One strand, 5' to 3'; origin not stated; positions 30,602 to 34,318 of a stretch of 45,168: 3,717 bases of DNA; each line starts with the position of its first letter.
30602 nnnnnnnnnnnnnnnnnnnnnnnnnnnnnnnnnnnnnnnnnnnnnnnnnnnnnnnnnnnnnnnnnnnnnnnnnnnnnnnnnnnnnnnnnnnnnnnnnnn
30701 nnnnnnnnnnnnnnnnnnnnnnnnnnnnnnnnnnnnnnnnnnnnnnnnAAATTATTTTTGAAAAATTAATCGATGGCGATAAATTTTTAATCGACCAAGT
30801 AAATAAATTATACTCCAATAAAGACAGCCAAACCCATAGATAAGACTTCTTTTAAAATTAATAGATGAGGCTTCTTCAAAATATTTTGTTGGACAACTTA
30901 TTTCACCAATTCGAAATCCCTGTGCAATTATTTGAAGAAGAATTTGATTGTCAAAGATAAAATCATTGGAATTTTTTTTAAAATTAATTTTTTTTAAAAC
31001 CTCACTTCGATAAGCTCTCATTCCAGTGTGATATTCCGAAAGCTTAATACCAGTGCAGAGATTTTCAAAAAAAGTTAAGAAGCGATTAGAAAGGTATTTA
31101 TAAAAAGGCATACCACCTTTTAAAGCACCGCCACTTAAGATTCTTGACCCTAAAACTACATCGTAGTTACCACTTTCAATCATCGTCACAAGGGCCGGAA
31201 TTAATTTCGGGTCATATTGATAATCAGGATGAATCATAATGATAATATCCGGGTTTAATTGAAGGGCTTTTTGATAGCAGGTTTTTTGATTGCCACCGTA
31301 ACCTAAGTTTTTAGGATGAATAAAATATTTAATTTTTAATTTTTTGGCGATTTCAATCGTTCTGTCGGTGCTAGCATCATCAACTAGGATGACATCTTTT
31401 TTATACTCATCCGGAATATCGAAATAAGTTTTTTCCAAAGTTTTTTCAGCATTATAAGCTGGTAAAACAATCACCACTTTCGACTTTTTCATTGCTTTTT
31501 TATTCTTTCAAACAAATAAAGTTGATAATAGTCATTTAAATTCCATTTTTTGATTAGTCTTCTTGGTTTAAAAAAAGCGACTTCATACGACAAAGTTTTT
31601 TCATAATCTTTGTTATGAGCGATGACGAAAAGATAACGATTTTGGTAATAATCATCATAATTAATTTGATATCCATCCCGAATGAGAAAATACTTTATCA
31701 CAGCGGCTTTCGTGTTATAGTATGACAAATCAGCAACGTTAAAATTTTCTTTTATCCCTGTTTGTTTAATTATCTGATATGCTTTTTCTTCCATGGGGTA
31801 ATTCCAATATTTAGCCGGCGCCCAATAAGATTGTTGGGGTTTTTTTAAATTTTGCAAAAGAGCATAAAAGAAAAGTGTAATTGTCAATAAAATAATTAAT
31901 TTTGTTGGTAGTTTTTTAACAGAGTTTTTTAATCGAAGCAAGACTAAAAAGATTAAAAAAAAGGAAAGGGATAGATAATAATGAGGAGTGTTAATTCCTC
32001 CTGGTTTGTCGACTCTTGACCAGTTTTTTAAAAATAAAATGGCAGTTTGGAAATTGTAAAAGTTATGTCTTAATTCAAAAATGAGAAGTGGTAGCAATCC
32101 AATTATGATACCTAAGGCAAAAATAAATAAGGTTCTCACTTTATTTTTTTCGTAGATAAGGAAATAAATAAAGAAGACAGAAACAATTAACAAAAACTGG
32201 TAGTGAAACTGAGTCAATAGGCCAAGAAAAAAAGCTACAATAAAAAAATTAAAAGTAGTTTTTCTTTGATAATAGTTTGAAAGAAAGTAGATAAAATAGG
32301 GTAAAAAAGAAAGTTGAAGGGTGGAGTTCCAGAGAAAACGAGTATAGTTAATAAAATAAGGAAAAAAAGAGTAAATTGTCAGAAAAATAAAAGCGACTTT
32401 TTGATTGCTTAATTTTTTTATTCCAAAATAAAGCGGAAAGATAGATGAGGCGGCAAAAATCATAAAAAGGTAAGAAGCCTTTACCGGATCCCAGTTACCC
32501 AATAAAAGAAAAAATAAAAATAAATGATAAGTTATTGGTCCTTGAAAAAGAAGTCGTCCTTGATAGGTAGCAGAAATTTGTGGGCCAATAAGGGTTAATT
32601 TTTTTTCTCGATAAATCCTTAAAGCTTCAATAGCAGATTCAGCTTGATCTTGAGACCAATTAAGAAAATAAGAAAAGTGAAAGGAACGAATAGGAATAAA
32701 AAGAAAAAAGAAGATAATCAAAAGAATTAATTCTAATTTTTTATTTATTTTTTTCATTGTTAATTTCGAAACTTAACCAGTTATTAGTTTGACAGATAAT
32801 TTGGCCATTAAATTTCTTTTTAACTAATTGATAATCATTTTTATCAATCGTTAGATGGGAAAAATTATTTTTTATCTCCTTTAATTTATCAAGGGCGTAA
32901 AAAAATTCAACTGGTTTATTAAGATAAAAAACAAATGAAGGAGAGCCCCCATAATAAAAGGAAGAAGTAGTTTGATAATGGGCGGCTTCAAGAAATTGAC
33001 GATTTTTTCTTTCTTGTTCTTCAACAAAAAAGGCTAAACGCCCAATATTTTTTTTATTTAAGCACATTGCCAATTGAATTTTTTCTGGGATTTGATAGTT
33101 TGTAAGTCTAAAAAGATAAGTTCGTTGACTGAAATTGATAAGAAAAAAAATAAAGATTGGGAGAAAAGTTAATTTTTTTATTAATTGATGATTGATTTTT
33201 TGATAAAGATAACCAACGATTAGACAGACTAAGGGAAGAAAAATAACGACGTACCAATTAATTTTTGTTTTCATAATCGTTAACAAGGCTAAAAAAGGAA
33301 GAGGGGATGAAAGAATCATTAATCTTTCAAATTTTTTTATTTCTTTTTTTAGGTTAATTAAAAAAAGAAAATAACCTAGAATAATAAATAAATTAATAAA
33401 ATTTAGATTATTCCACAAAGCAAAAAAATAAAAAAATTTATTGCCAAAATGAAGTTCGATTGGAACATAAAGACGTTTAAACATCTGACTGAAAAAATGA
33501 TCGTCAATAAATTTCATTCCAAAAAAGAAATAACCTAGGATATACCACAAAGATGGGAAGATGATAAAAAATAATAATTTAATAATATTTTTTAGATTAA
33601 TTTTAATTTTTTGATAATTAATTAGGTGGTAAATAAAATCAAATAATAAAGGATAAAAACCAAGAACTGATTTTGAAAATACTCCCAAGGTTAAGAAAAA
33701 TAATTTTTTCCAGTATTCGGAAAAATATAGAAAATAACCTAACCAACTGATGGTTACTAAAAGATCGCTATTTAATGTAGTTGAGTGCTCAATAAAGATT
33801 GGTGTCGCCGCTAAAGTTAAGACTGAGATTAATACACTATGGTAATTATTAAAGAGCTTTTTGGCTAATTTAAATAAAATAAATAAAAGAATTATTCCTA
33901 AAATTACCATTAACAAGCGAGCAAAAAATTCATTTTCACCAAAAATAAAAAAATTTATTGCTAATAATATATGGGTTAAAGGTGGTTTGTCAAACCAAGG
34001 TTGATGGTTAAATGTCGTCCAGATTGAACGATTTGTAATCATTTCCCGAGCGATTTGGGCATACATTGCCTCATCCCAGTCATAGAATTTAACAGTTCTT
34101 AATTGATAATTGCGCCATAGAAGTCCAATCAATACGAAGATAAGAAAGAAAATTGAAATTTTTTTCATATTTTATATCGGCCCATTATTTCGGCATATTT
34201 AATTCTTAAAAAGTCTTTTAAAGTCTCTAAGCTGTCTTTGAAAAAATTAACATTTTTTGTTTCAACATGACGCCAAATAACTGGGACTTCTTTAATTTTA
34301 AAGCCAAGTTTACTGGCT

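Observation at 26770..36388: Twice-repeated triad module (family-B GT-C, lipid-sugar synthase GT2, ArnT-like GT-C) in one 9.6-kb minus-strand operon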

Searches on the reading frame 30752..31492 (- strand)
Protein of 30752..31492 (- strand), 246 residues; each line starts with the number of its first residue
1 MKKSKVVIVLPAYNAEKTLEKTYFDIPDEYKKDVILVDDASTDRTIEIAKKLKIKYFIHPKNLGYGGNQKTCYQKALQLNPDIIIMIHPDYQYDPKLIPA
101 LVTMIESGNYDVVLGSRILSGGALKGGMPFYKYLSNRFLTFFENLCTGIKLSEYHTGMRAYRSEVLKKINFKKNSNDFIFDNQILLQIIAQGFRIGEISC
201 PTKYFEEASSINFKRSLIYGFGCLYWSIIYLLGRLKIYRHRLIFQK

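Call 5: search_protein_families(library=pfam, proteins=[window:30752-31492:-], max_evalue=0.1)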
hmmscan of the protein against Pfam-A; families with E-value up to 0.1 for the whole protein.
window:30752-31492:- (246 aa): 3 families
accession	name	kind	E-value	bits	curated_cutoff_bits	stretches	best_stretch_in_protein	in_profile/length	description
PF00535.33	Glycos_transf_2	-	3.2e-27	95.9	23.3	1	8-169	2-167/168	Glycosyl transferase family 2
PF13641.12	Glyco_tranf_2_3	-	0.00034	21.1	27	1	6-195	3-201/230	Glycosyltransferase like family 2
PF00515.34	TPR_1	-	0.046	14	27.8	0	72-82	23-33/34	Tetratricopeptide repeat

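Call 6: search_protein_families(library=ncbifam, proteins=[window:30752-31492:-], max_evalue=0.1)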
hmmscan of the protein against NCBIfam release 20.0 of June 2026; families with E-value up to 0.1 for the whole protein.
window:30752-31492:- (246 aa): 28 families (the best 25 are shown)
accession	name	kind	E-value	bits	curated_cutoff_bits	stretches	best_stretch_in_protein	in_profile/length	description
NF041391.1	DPhHxTase_Halo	equivalog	3.1e-19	68.8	375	1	12-199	3-180/213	dolichyl-phosphate hexose transferase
NF058614.1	PPMAGASynPpgS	equivalog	1.3e-15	57.5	370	1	6-220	2-212/226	polyprenyl-phospho-N-acetylgalactosaminyl synthase PpgS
TIGR04182.1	glyco_TIGR04182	equivalog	6.5e-15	55.3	325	1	5-205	1-191/293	S-layer glycoprotein N-glycosyltransferase AglJ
NF047588.1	GlcsyltransPgfSStrep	equivalog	3e-11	43.1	500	1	5-178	2-176/308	glycosyltransferase PgfS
NF007986.1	PRK10714.1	equivalog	1.5e-08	34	529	1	4-179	6-182/316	undecaprenyl-phosphate 4-deoxy-4-formamido-L-arabinose transferase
TIGR04283.1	glyco_like_mftF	equivalog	1.6e-07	31.1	182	1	8-107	3-99/221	TIGR04283 family arsenosugar biosynthesis glycosyltransferase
NF007482.0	PRK10073.1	equivalog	5.5e-07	28.9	423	1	3-114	5-119/334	glycosyltransferase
NF010496.0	PRK13915.1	equivalog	2.9e-05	23.3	262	1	3-102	30-139/307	glucosyl-3-phosphoglycerate synthase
NF053739.1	GlytfEpsEBac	equivalog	5e-05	22.4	450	1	5-56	2-55/265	glycosyltransferase EpsE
NF047683.1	TeichurnBiosyTuaG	equivalog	5.5e-05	22.9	400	1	3-53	5-57/252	teichuronic acid biosynthesis protein TuaG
TIGR03937.1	PgaC_IcaA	equivalog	0.00023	20.2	422.3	1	4-100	45-145/407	poly-beta-1,6-N-acetyl-D-glucosamine synthase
NF041875.1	EPS_EpsD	equivalog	0.00044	19.7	370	1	8-145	3-143/325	exopolysaccharide biosynthesis glycosyltransferase EpsD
TIGR03469.1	HpnB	hypoth_equivalog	0.00097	18.3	379.25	1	5-56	45-99/386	hopene-associated glycosyltransferase HpnB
TIGR03965.1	mycofact_glyco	equivalog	0.0028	16.6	280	1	4-65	74-142/467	mycofactocin biosynthesis glycosyltransferase MftF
NF008338.0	PRK11124.1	equivalog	0.0038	16.8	369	1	36-106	113-185/242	arginine ABC transporter ATP-binding protein ArtP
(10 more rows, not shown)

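Call 39: search_solved_structures(query=window:30752-31492:-, max_evalue=0.001)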
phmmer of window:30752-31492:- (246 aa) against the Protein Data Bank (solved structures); distinct sequences matched with E-value up to 0.001: 6.
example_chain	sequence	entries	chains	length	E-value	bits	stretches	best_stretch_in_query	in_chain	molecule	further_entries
5mlz_A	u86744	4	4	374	3.5e-14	56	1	4-170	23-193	Dolichol monophosphate mannose synthase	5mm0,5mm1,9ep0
9bhc_C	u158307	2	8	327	8.1e-05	25.3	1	5-168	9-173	Undecaprenyl-phosphate 4-deoxy-4-formamido-L-arabinose transferase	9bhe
9hwj_A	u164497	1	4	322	9.9e-05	25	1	4-170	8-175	Undecaprenyl-phosphate 4-deoxy-4-formamido-L-arabinose transferase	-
8vxh_A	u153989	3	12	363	0.00011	24.9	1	5-168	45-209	Undecaprenyl-phosphate 4-deoxy-4-formamido-L-arabinose transferase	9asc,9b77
5tze_C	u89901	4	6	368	0.00049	22.8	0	6-114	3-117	Glycosyl transferase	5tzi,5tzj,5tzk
5tz8_A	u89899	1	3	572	0.00094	21.8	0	6-114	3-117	Glycosyl transferase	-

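Call 49: find_homologous_proteins(query=window:30752-31492:-, max_evalue=1e-10)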
Query window:30752-31492:- (246 aa): 8000 proteins with E <= 1e-10 among 8000 candidates; the best 120 are listed.
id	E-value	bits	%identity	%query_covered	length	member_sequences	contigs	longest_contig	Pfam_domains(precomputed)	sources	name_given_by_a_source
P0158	8.9e-162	554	100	100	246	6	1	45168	PF00535.33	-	-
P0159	6.3e-142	489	86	100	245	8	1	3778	PF00535.33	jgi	jgi:glycosyltransferase involved in cell wall biosynthesis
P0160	1.6e-139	481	87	100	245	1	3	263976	PF00535.33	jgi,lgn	jgi:glycosyltransferase involved in cell wall biosynthesis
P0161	1.5e-138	478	86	100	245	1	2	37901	PF00535.33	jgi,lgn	jgi:glycosyltransferase involved in cell wall biosynthesis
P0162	2.4e-136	471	84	100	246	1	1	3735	PF00535.33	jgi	jgi:Glycosyltransferases involved in cell wall biogenesis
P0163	4.3e-136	470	84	99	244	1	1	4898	PF00535.33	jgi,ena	-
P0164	1.5e-135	468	83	100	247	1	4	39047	PF00535.33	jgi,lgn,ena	-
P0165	4.4e-135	467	82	100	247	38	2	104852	PF00535.33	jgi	jgi:glycosyltransferase involved in cell wall biosynthesis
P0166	9.1e-135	466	82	100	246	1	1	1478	PF00535.33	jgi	-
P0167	2.8e-134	464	83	100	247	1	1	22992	PF00535.33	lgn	-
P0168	1.2e-133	462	81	100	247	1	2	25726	PF00535.33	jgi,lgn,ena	-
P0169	2.7e-133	461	82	98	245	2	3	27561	PF00535.33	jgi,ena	-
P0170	2.9e-133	461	81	100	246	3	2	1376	PF00535.33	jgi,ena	-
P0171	4.9e-133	460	82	100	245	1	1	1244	PF00535.33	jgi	-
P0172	7.2e-133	459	82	100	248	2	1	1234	PF00535.33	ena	-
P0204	2.3e-113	396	69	100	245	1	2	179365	PF00535.33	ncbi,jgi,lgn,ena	-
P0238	9.5e-99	348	63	96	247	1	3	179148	PF00535.33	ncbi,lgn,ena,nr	ncbi:MAG: glycosyl transferase family protein [Nitrospirae bacterium]|nr:MAG: glycosyl transferase f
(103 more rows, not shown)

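Call 50: find_encoding_contigs(protein=P0238, flank=7000, max_places=1)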
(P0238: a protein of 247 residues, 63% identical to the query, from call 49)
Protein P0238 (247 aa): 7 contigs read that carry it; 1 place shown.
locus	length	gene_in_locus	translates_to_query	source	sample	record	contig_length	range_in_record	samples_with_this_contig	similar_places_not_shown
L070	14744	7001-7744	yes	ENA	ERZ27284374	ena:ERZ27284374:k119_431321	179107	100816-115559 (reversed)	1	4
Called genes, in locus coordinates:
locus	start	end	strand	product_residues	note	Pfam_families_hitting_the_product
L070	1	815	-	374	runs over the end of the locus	-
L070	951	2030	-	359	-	-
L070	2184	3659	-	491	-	-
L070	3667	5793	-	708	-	PF13424:TPR_12 (faint), PF13181:TPR_8 (faint), PF13414:TPR_11 (weak), PF13432:TPR_16 (weak), PF14559:TPR_19, PF00515:TPR_1 (weak), PF07719:TPR_2 (weak)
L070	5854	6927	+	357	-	PF01757:Acyl_transf_3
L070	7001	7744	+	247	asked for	PF00535:Glycos_transf_2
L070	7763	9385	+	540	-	PF07719:TPR_2 (faint), PF13371:TPR_9 (faint), PF13414:TPR_11 (faint), PF00515:TPR_1 (weak)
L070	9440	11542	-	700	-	PF00515:TPR_1, PF07719:TPR_2 (weak), PF13424:TPR_12 (weak), PF14559:TPR_19 (weak), PF00515:TPR_1, PF07719:TPR_2, PF13181:TPR_8 (weak), PF13414:TPR_11, +14 more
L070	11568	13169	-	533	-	PF13231:PMT_2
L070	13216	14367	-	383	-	-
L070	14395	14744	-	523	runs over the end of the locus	PF13431:TPR_17 (faint), PF00515:TPR_1 (weak), PF07719:TPR_2 (weak), PF13181:TPR_8 (faint), PF13414:TPR_11 (weak)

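Call 51: find_encoding_contigs(protein=P0204, flank=8000, max_places=1)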
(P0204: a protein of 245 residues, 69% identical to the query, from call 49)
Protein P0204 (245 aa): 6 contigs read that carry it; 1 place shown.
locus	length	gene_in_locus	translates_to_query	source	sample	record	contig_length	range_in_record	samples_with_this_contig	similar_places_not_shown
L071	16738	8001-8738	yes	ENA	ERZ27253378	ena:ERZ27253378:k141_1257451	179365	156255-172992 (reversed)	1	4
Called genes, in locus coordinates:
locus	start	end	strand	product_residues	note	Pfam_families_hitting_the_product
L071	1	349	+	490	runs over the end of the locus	PF13231:PMT_2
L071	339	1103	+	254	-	PF00535:Glycos_transf_2, PF10111:Glyco_tranf_2_2 (weak)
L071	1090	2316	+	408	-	PF02366:PMT, PF13231:PMT_2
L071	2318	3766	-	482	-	-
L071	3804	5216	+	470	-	-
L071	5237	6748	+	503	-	-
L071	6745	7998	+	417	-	-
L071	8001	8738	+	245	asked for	PF00535:Glycos_transf_2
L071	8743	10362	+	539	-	-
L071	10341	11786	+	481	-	PF01943:Polysacc_synt, PF13440:Polysacc_synt_3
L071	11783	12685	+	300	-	-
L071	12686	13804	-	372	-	-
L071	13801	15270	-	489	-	-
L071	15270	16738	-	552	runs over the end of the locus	-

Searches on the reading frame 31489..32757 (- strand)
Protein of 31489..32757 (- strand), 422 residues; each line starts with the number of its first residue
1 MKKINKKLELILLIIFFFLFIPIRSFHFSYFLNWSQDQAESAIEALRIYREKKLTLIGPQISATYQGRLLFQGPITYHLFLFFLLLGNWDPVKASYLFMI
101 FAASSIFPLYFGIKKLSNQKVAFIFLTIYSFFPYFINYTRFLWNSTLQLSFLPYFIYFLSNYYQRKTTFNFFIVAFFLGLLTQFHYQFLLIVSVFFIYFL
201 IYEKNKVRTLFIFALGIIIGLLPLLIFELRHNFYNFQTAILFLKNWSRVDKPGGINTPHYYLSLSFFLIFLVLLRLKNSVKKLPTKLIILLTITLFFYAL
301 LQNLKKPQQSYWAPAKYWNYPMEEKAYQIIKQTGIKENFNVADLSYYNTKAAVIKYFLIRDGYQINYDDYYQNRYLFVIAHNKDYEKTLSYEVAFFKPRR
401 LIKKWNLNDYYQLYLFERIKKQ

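Call 5: search_protein_families(library=pfam, proteins=[window:31489-32757:-], max_evalue=0.1)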
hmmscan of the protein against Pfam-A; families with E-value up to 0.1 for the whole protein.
window:31489-32757:- (422 aa): 1 family
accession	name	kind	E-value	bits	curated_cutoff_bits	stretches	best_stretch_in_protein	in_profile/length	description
PF13231.12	PMT_2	-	3.1e-06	27.9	26.1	1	78-223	9-153/160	Dolichyl-phosphate-mannose-protein mannosyltransferase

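Call 6: search_protein_families(library=ncbifam, proteins=[window:31489-32757:-], max_evalue=0.1)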
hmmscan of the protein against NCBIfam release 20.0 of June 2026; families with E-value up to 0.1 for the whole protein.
window:31489-32757:- (422 aa): 2 families
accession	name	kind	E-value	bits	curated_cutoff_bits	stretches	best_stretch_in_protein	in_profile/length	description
NF047440.1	LA3751_2_3_fam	subfamily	0.00028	19.8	200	1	46-227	54-239/460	LA_3751/LA_3752 family putative glycosyltransferase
TIGR03663.1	TIGR03663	subfamily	0.0078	15.3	126.25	1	65-208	44-187/435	flippase activity-associated protein Agl23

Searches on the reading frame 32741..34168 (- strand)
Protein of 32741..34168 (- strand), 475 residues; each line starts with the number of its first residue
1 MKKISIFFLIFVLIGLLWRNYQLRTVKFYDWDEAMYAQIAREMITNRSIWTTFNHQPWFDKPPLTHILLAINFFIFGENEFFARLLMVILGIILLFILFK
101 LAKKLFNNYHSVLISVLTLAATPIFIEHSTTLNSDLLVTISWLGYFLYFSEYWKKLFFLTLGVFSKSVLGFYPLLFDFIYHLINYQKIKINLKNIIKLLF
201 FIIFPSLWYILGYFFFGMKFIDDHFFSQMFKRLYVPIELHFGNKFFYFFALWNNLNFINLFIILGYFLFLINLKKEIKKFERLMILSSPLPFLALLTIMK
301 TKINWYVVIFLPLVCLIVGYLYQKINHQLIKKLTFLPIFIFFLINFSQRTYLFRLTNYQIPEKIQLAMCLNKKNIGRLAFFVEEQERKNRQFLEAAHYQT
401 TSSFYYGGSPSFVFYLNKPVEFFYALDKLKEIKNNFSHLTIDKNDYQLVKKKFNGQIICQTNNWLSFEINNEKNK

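Call 5: search_protein_families(library=pfam, proteins=[window:32741-34168:-], max_evalue=0.1)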
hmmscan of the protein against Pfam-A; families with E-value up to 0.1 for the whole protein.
window:32741-34168:- (475 aa): 1 family
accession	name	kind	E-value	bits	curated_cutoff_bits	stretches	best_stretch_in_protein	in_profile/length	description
PF13231.12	PMT_2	-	4.6e-12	46.9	26.1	1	60-208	1-159/160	Dolichyl-phosphate-mannose-protein mannosyltransferase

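Call 6: search_protein_families(library=ncbifam, proteins=[window:32741-34168:-], max_evalue=0.1)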
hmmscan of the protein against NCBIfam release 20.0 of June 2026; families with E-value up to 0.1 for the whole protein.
window:32741-34168:- (475 aa): 1 family
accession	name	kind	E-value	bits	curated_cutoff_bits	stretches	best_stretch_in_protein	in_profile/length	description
NF009784.2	PRK13279.1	equivalog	2.4e-05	23.2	567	1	4-164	7-171/539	lipid IV(A) 4-amino-4-deoxy-L-arabinosyltransferase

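Call 11: search_solved_structures(query=window:32741-34168:-, max_evalue=1)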
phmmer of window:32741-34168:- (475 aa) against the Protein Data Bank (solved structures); distinct sequences matched with E-value up to 1: 1.
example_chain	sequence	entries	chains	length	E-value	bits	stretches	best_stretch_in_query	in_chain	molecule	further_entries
5ezm_A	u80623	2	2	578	3e-06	29.7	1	9-320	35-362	4-amino-4-deoxy-L-arabinose transferase or related glycosyltransferases of PMT family | 4-amino-4-deoxy-L-arabinose (L-Ara4N) transferase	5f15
